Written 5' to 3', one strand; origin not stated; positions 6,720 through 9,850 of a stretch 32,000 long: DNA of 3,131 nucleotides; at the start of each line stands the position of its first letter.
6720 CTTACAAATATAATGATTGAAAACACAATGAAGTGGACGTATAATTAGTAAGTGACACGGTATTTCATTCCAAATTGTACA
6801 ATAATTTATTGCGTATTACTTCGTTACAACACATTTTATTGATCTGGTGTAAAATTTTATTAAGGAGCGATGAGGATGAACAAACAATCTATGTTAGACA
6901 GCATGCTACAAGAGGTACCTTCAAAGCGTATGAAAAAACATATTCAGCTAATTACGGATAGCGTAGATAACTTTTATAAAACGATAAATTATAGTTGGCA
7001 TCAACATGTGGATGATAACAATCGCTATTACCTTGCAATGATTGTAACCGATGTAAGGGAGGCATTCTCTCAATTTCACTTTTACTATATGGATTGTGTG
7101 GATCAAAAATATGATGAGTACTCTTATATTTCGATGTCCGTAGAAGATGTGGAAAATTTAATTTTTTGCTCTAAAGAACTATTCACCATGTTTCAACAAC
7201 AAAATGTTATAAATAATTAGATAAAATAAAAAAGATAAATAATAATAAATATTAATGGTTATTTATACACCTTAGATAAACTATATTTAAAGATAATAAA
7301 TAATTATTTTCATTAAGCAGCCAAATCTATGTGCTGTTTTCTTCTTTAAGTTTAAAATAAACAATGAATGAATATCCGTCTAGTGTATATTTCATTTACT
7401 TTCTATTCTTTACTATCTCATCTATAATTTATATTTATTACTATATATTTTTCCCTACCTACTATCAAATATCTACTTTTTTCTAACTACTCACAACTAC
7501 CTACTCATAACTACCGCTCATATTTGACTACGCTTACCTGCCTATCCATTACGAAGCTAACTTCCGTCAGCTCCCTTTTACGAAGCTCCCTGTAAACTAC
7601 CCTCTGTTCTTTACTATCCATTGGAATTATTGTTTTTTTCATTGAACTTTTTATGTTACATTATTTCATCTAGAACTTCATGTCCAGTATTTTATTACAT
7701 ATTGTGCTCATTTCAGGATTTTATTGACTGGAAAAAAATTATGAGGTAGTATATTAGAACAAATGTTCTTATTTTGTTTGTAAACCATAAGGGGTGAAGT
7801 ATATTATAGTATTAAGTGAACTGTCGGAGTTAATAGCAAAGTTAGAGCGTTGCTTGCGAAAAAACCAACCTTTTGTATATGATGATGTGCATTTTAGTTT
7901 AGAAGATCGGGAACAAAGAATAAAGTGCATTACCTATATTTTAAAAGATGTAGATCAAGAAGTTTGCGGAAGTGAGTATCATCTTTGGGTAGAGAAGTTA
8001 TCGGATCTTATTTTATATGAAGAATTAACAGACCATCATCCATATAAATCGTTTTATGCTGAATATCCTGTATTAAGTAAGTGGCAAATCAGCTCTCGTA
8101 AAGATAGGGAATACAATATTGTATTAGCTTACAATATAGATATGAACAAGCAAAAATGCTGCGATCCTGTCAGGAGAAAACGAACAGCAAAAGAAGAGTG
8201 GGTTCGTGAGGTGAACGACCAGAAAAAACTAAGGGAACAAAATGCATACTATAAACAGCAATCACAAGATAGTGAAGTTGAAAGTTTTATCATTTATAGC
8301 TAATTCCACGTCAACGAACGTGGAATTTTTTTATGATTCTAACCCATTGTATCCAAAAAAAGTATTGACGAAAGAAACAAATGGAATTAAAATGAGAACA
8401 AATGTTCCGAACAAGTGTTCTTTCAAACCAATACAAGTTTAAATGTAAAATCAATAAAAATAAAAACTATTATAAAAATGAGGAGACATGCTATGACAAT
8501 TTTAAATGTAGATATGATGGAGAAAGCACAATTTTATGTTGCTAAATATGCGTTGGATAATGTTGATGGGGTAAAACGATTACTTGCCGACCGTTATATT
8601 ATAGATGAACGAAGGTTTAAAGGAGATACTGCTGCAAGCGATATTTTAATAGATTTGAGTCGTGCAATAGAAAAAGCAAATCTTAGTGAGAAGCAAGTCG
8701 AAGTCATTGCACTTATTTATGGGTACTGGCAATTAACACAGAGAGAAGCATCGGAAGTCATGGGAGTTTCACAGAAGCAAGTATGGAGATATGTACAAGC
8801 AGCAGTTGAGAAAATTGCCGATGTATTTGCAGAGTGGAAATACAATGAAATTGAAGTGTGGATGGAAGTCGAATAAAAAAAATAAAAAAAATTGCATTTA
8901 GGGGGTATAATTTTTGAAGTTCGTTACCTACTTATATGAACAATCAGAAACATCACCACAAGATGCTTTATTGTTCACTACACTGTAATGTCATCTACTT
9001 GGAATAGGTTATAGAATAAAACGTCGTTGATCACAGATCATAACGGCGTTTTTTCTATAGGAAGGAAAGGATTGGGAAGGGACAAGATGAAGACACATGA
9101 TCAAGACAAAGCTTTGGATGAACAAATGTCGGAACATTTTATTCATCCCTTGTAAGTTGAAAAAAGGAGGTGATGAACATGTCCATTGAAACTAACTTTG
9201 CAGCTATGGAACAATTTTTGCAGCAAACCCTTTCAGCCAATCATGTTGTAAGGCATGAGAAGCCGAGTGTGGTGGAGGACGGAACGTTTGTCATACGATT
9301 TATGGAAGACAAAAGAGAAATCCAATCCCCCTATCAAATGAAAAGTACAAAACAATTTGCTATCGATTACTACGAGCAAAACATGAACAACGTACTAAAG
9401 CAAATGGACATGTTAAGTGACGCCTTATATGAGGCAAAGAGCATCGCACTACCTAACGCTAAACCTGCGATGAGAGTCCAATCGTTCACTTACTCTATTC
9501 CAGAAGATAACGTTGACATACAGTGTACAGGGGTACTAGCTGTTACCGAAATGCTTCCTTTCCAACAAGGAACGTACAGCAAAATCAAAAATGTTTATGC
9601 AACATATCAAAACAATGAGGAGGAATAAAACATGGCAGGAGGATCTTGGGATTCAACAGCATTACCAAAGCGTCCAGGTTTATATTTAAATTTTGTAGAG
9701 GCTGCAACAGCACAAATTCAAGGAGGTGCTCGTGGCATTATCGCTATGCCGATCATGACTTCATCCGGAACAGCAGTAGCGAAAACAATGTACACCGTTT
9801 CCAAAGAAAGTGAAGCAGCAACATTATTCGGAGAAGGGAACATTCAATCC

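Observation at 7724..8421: Direct SOS wiring: three GAAC-N4-GTTC boxes on the two regulatory promoters, with no phage repressor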

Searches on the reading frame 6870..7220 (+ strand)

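Call 9: search_protein_families(library=pfam, proteins=[window:6870-7220:+], max_evalue=0.05)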
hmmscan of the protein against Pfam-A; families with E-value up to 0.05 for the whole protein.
window:6870-7220:+ (116 aa): 0 families

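Call 12: search_protein_families(library=ncbifam, proteins=[window:6870-7220:+], max_evalue=0.05)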
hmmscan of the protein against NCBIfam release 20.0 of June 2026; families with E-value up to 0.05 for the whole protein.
window:6870-7220:+ (116 aa): 0 families

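Call 41: search_protein_families(library=phrogs, proteins=[window:6870-7220:+], max_evalue=0.01)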
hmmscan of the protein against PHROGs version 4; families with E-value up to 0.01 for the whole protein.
window:6870-7220:+ (116 aa): 0 families

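Call 67: search_protein_families(library=padloc, proteins=[window:6870-7220:+], max_evalue=0.01)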
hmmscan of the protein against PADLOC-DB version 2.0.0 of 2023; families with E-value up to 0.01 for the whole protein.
window:6870-7220:+ (116 aa): 1 family
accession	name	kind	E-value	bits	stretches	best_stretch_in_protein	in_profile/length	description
PDLC02349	AbiN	-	0.0029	15.4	1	3-92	63-153/165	AbiN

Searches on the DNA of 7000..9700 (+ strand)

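Call 5: search_dna_similar(query=window:7000-9700:+, collection=phages, mode=near)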
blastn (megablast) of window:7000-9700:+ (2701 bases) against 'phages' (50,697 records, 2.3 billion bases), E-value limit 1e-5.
No match.

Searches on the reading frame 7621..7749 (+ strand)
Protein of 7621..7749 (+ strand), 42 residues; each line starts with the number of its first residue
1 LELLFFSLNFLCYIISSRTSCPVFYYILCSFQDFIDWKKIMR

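Call 84: search_protein_families(library=pfam, proteins=[window:7621-7749:+], max_evalue=0.05)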
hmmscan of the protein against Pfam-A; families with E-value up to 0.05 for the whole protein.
window:7621-7749:+ (42 aa): 0 families
